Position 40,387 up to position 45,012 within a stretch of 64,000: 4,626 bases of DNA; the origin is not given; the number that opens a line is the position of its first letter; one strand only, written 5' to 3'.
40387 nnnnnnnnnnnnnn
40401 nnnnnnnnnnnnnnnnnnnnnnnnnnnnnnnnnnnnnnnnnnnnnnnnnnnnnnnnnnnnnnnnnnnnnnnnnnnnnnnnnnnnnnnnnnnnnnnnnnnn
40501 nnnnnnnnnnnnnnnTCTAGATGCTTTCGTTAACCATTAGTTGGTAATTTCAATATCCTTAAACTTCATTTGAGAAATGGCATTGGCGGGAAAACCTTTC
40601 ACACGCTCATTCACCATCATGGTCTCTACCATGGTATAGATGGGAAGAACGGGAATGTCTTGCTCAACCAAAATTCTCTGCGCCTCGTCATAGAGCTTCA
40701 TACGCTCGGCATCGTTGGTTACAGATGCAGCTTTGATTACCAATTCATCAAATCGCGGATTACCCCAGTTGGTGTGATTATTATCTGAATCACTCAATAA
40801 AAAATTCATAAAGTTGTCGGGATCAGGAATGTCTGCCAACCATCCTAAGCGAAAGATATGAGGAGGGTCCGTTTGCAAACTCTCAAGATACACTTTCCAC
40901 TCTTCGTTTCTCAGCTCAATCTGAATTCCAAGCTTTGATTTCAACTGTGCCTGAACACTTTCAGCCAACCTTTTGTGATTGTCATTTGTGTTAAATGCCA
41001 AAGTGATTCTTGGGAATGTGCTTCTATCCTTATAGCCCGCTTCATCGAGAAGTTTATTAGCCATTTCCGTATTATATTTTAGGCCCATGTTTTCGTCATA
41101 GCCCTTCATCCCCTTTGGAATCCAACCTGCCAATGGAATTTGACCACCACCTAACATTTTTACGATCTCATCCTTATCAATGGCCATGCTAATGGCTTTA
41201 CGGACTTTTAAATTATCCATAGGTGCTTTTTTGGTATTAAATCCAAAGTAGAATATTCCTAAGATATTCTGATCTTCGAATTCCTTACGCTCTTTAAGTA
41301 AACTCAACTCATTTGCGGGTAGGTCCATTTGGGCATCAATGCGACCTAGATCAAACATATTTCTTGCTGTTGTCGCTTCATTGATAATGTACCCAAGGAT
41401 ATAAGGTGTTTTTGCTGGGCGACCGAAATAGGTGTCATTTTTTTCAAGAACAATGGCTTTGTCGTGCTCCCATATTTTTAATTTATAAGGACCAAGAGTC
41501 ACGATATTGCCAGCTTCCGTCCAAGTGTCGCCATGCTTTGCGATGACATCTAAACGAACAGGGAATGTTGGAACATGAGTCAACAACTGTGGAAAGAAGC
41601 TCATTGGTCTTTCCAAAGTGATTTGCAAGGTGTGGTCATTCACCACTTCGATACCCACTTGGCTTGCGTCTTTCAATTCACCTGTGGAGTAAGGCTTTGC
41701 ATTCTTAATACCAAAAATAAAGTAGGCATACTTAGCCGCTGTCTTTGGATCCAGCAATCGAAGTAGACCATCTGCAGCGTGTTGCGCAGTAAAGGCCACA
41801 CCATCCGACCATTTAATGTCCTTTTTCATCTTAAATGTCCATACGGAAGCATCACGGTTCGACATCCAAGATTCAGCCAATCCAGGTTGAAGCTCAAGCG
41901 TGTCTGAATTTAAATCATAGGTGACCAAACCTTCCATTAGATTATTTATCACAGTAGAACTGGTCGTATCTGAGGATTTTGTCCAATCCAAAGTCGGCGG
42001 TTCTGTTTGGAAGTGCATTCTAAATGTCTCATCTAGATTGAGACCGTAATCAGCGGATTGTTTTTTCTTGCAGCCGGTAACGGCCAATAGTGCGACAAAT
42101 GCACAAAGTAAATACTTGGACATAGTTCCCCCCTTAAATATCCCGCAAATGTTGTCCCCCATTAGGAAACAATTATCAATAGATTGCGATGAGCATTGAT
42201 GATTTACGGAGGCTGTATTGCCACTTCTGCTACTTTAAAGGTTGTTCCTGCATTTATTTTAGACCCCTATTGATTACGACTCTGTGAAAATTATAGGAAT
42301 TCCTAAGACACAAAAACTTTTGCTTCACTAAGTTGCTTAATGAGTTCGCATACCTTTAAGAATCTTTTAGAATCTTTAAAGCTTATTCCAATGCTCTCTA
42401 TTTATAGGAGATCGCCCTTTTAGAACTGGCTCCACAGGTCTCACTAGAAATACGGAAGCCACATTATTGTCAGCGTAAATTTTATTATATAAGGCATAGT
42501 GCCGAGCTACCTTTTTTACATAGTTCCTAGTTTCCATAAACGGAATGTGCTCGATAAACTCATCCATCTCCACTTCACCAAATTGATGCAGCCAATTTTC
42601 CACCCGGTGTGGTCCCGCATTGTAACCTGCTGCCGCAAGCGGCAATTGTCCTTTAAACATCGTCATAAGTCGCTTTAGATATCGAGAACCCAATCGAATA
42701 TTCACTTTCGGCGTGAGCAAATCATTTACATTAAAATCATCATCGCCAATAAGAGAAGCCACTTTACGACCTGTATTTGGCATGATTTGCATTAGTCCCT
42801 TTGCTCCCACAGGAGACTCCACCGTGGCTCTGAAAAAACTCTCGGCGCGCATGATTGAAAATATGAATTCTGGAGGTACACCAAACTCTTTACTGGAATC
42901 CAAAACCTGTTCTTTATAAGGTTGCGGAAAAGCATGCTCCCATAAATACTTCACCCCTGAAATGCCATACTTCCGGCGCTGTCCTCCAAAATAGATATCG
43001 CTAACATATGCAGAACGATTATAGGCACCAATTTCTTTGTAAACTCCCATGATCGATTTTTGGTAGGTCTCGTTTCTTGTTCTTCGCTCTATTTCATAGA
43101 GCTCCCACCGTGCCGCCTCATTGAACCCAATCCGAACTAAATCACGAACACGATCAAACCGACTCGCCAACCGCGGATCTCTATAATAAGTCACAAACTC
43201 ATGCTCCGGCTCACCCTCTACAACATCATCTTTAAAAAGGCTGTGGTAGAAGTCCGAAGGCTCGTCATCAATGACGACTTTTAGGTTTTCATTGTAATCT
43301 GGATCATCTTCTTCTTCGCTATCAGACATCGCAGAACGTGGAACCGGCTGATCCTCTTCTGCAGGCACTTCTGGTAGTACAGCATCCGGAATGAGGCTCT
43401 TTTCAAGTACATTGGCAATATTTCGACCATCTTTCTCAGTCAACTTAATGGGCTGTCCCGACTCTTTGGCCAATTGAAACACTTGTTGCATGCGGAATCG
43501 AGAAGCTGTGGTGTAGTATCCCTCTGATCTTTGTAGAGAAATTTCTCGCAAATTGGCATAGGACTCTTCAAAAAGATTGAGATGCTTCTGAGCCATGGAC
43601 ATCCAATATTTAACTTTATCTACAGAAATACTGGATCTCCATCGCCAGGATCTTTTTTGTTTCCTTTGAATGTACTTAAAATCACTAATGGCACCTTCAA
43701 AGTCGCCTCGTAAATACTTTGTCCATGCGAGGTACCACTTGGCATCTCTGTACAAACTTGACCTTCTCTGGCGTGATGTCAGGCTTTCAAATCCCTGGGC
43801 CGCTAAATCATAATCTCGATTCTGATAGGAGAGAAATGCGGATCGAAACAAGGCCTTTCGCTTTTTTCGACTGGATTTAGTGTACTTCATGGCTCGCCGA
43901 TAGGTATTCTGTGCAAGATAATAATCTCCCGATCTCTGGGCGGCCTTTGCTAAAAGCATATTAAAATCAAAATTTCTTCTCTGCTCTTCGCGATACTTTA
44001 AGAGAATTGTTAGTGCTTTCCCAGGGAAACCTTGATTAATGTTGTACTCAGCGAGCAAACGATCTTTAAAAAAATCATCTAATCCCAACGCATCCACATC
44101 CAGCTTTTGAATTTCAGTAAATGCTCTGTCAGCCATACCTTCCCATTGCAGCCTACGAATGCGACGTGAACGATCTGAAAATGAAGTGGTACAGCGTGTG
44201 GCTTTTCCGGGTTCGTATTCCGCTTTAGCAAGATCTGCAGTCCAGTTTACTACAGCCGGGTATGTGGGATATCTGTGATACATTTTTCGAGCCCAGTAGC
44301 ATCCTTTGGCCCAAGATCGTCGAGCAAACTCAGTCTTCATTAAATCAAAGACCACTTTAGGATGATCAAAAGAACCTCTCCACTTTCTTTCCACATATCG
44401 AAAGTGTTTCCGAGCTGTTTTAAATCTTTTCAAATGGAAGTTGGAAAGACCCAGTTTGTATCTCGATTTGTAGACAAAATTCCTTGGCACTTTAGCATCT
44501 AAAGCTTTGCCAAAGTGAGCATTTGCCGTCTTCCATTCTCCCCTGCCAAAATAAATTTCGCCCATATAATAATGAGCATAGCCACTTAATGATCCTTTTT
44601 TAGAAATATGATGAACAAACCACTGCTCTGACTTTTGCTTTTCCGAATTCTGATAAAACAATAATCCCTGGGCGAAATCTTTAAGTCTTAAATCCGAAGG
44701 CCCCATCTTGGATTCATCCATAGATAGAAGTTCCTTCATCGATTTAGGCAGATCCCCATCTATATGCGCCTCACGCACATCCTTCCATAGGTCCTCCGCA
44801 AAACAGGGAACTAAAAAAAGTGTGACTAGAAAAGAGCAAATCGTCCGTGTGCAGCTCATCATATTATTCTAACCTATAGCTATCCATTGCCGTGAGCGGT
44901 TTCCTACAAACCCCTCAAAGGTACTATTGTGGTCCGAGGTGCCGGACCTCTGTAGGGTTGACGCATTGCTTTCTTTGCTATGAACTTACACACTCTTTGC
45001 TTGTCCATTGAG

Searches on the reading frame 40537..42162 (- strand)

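Call 55: search_protein_families(library=pfam, proteins=[window:40537-42162:-], max_evalue=0.0001)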
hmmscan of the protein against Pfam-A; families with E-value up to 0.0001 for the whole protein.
window:40537-42162:- (541 aa): 1 family
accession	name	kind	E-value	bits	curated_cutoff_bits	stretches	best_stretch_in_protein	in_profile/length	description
PF00496.27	SBP_bac_5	-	3.4e-87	293.4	32.4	1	90-462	1-367/368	Bacterial extracellular solute-binding proteins, family 5 Middle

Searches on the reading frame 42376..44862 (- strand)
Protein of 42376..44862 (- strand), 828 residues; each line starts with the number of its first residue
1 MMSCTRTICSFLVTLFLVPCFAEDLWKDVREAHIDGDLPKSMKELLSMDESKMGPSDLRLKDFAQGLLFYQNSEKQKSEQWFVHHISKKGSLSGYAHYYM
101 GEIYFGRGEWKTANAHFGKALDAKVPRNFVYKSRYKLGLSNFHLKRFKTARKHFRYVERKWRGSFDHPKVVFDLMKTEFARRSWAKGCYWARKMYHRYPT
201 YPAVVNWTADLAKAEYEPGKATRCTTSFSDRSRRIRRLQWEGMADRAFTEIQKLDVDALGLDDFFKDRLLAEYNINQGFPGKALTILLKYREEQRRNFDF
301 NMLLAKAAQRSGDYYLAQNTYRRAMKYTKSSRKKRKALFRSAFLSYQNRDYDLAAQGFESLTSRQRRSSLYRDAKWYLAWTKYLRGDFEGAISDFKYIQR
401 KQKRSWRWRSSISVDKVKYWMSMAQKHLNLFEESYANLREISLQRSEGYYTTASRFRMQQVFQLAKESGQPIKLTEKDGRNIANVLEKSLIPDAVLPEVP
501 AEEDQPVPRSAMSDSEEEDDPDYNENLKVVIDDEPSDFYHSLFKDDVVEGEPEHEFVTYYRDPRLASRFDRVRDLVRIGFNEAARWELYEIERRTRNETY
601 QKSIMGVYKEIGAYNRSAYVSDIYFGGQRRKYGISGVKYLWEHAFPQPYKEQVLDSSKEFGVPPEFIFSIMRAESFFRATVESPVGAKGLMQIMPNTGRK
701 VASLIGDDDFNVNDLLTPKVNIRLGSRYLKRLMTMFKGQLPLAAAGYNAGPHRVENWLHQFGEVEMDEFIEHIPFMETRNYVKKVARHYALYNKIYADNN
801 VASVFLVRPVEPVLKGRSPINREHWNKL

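Call 55: search_protein_families(library=pfam, proteins=[window:42376-44862:-], max_evalue=0.0001)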
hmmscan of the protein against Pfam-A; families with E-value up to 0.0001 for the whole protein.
window:42376-44862:- (828 aa): 4 families
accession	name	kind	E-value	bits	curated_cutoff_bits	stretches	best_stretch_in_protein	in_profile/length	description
PF01464.25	SLT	-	8e-26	90.3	21.3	1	657-768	7-115/117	Transglycosylase SLT domain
PF13432.12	TPR_16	-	4.5e-08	33.8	32.7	0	346-398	8-57/65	Tetratricopeptide repeat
PF07719.23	TPR_2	-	1.5e-07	31.4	27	0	95-122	2-29/34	Tetratricopeptide repeat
PF13174.12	TPR_6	-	1.1e-06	29.3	26.3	0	95-121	1-27/33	Tetratricopeptide repeat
